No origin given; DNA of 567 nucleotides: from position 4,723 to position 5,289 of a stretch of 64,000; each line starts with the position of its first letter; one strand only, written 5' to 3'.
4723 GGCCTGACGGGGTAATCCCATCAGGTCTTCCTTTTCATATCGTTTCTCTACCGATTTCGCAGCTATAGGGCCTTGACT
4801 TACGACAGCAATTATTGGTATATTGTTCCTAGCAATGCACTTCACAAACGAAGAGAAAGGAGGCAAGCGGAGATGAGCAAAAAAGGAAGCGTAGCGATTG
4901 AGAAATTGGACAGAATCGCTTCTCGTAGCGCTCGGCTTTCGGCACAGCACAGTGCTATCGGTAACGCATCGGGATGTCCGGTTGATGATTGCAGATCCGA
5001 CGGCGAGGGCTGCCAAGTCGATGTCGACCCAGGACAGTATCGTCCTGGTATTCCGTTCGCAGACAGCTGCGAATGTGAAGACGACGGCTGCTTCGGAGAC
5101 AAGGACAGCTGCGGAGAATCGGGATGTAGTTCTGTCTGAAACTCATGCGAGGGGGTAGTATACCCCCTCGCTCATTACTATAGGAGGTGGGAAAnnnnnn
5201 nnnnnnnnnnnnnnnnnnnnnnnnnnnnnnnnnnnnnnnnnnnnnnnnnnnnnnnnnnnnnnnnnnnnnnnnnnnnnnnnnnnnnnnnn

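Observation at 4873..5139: Precursor core carries a periodic C-x-x-D motif (CPVD, CRSD, CQVD, CFGD) plus CGES and eight Cys in 54 residues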

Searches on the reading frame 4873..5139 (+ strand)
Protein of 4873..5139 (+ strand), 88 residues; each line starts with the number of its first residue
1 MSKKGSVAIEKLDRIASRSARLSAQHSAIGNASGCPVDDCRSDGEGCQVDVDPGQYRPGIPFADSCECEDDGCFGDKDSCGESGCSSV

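Call 3: search_protein_families(library=ncbifam, proteins=[window:4873-5139:+], max_evalue=0.01)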
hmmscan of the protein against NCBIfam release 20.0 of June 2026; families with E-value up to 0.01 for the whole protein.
window:4873-5139:+ (88 aa): 0 families

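Call 4: search_protein_families(library=pfam, proteins=[window:4873-5139:+], max_evalue=0.01)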
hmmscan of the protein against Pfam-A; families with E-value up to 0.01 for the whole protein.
window:4873-5139:+ (88 aa): 0 families

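Call 7: find_homologous_proteins(query=window:4873-5136:+, max_evalue=0.01)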
Query window:4873-5136:+: no candidate shares three 5-residue words with the query. No homologue found.

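Call 46: search_protein_representatives(protein=window:4873-5136:+)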
Query: 88 residues. Proteins with E-value up to 0.001 (for the whole library): 2; up to 1e-10: 0; up to 1e-30: 0. The best 2 are listed.
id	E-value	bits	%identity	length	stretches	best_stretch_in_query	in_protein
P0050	1.7e-06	44.3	39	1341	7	8-56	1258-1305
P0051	9.2e-04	35.6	47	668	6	19-48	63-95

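Call 66: list_cluster_members(proteins=[P0001, P0034, window:4873-5136:+, window:3141-3623:+])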
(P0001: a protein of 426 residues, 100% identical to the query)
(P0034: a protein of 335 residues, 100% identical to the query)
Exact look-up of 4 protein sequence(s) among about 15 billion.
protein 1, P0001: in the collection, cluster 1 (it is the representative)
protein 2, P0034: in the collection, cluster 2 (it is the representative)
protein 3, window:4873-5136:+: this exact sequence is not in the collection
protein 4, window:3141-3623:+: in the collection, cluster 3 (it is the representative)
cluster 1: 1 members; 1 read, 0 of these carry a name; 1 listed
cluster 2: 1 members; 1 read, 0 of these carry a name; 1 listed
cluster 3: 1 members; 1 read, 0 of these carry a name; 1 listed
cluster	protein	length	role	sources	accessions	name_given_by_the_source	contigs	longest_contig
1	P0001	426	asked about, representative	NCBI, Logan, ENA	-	-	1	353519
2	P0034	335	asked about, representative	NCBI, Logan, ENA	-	-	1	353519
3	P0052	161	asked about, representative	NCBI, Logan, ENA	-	-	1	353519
